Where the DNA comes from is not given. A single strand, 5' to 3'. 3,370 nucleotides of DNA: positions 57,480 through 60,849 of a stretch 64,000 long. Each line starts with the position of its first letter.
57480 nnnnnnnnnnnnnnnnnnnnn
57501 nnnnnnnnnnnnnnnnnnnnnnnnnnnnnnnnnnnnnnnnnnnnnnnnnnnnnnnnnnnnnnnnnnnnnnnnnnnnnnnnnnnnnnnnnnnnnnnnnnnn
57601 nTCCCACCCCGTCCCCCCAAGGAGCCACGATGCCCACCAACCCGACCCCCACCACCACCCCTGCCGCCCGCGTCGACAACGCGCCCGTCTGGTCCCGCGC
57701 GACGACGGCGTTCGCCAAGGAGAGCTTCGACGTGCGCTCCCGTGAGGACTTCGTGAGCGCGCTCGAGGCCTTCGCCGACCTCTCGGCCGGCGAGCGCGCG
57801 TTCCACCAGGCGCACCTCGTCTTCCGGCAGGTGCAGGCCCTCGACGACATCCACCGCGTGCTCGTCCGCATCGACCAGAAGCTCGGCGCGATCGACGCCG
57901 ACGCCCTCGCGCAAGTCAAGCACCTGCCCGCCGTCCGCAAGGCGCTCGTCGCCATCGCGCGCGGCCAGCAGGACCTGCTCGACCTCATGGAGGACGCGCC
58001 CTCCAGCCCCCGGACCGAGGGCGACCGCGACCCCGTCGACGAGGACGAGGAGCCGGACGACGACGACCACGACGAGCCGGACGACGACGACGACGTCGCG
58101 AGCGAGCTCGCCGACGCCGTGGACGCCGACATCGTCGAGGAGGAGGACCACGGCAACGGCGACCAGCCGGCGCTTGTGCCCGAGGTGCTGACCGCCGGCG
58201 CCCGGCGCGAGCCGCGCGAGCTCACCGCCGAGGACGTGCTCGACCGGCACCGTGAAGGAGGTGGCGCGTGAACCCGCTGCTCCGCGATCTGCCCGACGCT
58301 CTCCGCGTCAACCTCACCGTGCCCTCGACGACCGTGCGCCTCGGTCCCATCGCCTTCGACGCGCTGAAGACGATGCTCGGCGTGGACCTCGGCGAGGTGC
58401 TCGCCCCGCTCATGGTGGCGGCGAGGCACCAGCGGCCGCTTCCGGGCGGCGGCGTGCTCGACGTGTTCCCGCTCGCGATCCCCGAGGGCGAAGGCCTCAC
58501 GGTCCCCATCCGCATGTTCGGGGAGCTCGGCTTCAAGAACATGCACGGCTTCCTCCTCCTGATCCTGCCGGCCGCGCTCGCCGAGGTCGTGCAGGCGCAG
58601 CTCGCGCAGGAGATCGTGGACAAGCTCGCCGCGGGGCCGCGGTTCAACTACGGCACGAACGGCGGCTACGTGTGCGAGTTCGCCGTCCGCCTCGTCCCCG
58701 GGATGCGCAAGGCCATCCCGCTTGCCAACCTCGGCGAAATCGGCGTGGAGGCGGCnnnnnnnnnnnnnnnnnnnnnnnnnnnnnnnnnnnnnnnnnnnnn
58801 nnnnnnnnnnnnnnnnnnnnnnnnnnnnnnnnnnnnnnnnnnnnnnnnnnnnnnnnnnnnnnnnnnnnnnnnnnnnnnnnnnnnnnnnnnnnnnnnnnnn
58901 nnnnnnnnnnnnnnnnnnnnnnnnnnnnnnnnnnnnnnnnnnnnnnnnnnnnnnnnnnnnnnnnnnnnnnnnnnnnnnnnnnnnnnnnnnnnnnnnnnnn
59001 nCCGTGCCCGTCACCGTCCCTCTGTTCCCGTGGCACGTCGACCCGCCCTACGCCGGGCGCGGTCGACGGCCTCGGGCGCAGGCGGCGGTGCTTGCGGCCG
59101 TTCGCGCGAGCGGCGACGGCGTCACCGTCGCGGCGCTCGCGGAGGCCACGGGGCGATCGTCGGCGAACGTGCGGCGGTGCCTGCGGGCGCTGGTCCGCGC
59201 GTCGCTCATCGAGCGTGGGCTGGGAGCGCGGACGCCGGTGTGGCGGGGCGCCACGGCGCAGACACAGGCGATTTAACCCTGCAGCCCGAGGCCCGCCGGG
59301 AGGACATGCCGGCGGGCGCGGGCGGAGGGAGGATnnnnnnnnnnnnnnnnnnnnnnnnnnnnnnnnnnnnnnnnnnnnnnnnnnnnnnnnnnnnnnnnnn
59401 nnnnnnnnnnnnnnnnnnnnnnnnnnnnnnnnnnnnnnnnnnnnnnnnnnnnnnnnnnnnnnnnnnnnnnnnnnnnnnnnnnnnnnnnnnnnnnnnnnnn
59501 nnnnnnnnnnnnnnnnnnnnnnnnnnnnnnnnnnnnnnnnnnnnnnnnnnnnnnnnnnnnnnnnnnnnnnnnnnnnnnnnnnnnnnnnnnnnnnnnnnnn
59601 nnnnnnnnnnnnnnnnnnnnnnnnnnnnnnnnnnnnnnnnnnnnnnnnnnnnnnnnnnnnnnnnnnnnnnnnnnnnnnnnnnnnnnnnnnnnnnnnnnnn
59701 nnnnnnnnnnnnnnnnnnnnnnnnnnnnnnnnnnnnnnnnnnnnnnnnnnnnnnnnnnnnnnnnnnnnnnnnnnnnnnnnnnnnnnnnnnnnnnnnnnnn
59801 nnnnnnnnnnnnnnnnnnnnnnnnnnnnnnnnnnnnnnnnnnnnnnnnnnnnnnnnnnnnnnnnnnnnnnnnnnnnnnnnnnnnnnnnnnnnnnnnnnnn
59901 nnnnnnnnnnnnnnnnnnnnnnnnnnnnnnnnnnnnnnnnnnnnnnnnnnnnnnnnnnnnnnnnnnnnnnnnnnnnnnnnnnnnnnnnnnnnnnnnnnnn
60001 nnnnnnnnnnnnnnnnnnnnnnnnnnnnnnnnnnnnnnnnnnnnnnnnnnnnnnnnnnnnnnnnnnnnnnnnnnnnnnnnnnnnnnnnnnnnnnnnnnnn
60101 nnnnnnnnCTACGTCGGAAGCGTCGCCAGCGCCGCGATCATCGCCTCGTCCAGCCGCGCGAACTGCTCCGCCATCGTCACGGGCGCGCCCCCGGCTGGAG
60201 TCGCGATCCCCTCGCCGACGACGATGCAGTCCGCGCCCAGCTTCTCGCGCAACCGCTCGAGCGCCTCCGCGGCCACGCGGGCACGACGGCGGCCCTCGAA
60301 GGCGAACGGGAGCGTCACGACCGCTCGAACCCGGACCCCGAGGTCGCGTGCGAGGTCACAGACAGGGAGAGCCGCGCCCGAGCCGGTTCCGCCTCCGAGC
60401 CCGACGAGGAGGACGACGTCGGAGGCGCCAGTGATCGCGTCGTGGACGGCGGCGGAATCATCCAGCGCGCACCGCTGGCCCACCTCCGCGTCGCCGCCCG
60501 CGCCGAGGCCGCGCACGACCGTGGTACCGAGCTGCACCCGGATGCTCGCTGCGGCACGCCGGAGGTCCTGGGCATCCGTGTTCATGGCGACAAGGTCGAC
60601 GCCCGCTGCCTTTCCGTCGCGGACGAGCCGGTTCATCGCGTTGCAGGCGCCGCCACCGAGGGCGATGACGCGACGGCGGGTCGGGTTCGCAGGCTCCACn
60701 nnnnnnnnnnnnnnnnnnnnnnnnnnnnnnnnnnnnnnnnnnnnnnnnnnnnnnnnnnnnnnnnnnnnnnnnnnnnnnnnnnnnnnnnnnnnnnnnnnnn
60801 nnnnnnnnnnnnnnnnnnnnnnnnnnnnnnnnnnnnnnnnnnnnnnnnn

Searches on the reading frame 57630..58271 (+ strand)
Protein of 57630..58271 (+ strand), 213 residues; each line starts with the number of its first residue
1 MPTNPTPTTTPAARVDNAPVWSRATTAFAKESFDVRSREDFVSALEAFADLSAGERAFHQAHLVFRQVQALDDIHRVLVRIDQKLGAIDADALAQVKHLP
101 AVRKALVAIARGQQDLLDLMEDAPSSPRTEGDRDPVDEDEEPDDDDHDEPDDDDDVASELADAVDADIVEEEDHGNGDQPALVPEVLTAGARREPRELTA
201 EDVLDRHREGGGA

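Call 24: search_protein_families(library=pfam, proteins=[window:57630-58271:+], max_evalue=0.001)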
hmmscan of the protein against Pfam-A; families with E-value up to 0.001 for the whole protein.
window:57630-58271:+ (213 aa): 1 family
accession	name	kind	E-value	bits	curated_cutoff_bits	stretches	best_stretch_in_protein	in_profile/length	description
PF05470.18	eIF-3c_N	-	0.00064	18.6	24.2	1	36-204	43-216/593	Eukaryotic translation initiation factor 3 subunit 8 N-terminus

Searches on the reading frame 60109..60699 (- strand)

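Call 24: search_protein_families(library=pfam, proteins=[window:60109-60699:-], max_evalue=0.001)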
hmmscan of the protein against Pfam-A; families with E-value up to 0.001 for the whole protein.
window:60109-60699:- (196 aa): 2 families
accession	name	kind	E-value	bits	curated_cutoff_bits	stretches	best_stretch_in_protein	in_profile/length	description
PF00091.31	Tubulin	-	1.4e-26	94.4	33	1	11-161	4-179/190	Tubulin/FtsZ family, GTPase domain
PF13809.12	Tubulin_2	-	0.00012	21.9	27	1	91-134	160-209/356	Tubulin like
